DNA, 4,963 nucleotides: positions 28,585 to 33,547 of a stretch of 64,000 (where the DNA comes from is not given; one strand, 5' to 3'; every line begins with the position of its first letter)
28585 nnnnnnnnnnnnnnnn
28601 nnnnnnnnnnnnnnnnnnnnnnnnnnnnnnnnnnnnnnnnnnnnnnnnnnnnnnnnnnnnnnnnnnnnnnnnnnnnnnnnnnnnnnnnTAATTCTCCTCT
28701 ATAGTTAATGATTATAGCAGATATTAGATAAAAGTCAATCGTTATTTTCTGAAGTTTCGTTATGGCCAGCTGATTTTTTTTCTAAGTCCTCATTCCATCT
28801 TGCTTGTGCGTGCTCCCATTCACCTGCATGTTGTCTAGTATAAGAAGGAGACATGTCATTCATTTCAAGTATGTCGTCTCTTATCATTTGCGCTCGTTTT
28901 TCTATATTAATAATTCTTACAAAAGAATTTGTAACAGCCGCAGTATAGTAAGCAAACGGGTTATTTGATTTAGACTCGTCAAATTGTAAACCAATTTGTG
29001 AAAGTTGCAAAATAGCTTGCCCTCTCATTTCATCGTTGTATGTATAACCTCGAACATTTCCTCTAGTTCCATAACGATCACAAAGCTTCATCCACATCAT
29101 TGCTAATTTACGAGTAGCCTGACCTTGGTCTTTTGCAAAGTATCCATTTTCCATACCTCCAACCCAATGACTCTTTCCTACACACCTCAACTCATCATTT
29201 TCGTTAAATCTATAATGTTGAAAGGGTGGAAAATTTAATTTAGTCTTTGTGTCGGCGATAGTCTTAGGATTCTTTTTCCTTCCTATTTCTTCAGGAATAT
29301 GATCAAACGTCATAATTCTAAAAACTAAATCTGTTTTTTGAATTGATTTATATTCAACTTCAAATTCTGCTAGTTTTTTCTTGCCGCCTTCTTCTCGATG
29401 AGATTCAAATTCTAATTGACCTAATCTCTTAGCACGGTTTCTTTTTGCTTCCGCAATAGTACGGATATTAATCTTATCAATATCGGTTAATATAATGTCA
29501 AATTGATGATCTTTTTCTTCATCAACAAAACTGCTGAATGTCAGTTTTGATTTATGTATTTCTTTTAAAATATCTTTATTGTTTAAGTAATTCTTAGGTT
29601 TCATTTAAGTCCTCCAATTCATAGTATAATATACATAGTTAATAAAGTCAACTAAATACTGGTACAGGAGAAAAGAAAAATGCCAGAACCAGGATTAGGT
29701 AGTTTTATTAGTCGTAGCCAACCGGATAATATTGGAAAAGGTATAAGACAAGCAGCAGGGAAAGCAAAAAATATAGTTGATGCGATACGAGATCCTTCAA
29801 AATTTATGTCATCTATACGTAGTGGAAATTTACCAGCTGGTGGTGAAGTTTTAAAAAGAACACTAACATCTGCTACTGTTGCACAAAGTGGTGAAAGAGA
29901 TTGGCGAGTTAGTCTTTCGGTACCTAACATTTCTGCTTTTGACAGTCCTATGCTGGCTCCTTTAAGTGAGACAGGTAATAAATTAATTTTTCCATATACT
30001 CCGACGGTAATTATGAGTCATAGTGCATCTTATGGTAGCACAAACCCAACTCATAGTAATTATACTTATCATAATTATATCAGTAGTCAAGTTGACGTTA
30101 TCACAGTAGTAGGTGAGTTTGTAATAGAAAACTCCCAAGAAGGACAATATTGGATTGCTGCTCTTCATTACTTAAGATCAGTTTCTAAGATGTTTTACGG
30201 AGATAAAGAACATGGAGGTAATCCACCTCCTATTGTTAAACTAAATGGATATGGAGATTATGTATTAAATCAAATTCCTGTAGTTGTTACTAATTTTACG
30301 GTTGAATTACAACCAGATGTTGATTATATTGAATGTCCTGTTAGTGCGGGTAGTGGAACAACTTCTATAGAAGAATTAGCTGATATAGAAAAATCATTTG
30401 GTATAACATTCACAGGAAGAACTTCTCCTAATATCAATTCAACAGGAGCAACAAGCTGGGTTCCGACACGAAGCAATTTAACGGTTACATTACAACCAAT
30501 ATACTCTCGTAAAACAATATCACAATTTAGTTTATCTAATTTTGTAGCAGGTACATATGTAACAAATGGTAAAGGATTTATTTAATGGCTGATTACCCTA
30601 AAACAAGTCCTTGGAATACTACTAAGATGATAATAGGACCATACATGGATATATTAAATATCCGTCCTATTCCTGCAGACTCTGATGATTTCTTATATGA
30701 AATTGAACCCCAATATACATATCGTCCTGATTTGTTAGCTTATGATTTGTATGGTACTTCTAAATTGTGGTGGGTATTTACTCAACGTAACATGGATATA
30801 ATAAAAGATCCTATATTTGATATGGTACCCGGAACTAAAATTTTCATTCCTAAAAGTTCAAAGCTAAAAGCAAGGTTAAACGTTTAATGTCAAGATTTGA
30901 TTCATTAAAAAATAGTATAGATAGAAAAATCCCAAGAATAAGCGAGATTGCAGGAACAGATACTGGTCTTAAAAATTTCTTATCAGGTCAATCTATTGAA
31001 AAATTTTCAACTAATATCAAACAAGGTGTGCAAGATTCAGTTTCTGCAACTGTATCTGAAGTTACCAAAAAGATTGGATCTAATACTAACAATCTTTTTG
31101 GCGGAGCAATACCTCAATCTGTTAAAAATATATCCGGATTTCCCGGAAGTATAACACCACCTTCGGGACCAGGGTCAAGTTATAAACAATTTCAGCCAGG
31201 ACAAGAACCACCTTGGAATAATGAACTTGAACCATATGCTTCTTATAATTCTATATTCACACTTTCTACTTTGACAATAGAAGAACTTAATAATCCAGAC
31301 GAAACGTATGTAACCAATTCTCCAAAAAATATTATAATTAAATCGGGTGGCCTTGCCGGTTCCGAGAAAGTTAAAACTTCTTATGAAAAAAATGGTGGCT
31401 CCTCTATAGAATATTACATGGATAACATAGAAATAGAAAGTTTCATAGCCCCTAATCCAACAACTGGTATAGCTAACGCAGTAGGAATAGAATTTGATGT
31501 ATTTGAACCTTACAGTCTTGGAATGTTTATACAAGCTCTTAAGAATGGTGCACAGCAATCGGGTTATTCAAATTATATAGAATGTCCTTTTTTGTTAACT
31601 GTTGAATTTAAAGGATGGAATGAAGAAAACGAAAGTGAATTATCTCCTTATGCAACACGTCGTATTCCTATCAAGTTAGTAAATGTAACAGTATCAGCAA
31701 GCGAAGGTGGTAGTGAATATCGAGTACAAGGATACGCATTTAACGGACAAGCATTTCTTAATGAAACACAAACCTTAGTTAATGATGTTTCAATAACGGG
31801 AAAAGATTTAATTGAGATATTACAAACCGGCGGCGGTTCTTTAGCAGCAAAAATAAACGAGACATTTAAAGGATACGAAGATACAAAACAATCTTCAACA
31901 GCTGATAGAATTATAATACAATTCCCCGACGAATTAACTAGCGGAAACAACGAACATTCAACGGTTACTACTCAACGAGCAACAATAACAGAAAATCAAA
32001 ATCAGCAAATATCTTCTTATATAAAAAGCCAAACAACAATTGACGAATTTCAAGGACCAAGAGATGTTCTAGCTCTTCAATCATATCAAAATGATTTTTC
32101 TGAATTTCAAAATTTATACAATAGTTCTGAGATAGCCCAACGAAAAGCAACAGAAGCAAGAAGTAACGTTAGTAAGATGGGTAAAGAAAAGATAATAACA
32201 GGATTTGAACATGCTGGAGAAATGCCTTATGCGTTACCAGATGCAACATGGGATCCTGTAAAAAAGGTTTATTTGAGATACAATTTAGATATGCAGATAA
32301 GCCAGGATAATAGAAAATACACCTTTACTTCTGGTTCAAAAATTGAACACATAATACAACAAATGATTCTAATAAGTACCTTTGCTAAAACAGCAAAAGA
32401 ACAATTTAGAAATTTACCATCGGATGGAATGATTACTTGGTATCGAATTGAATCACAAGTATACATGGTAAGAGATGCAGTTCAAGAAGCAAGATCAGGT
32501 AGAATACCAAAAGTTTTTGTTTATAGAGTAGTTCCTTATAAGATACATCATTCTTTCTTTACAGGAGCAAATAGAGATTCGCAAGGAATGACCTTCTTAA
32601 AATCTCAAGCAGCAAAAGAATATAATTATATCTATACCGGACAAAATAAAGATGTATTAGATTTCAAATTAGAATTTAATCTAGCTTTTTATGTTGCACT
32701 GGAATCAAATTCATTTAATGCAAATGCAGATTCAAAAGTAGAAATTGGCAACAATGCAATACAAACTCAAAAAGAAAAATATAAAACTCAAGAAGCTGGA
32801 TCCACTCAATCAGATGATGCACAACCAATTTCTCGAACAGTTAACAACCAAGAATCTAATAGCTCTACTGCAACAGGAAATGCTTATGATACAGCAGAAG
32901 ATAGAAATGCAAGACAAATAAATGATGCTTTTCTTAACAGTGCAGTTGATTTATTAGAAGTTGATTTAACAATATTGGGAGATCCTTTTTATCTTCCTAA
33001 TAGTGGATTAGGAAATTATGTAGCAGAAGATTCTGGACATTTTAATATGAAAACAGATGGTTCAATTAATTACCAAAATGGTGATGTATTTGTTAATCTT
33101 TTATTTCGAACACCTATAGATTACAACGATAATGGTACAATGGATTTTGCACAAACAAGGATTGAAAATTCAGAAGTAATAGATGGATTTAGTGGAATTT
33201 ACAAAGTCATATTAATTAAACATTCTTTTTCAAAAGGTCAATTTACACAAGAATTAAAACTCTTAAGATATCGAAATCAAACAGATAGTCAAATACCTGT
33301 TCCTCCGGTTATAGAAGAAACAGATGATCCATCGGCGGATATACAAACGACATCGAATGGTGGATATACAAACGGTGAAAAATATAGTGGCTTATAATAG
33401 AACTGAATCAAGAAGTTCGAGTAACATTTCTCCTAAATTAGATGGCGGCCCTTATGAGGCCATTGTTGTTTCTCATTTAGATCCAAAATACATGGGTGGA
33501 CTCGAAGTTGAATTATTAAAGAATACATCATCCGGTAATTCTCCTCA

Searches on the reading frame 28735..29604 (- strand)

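Call 44: search_protein_families(library=phrogs, proteins=[window:28735-29604:-], max_evalue=0.00001)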
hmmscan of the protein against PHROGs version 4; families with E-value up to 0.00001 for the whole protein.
window:28735-29604:- (289 aa): 2 families
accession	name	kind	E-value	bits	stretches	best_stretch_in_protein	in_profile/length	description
phrog_12791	-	transcription regulation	2.1e-72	244.7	1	1-273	4-283/286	sigma factor for late transcription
phrog_234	-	transcription regulation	3e-21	77.3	1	162-276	39-151/181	late sigma transcription factor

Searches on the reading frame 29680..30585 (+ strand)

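Call 44: search_protein_families(library=phrogs, proteins=[window:29680-30585:+], max_evalue=0.00001)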
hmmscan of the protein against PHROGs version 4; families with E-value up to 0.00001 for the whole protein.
window:29680-30585:+ (301 aa): 1 family
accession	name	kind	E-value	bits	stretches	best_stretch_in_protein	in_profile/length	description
phrog_12050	-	head and packaging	2e-44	153.6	1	89-300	292-506/507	virion structural protein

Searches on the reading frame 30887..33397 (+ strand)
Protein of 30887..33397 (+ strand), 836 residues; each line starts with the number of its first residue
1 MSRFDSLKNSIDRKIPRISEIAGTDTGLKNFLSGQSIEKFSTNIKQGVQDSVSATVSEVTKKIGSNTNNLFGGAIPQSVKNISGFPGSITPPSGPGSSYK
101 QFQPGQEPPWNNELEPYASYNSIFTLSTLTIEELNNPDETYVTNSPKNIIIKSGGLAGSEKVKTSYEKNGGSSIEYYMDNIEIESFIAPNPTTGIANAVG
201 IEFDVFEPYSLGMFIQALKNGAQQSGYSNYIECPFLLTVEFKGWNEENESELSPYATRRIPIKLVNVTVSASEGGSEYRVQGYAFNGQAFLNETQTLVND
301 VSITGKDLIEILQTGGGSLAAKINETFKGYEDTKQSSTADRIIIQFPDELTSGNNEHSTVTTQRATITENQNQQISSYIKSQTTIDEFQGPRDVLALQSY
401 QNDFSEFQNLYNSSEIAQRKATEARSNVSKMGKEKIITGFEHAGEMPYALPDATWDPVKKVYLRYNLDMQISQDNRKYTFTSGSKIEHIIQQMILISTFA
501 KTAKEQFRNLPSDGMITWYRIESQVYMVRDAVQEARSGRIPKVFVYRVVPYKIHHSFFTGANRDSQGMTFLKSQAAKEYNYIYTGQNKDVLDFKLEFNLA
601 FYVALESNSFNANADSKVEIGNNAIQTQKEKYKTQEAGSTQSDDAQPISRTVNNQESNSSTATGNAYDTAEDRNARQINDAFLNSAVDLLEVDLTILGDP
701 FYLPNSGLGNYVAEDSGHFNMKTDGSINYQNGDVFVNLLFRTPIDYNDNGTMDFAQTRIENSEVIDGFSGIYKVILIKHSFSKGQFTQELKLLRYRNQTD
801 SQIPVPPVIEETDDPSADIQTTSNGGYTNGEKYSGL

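Call 44: search_protein_families(library=phrogs, proteins=[window:30887-33397:+], max_evalue=0.00001)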
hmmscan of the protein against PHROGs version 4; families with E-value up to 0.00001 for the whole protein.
window:30887-33397:+ (836 aa): 1 family
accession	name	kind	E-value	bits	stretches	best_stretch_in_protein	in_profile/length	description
phrog_11190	-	head and packaging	2.4e-27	96.5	2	37-337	18-295/753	virion structural protein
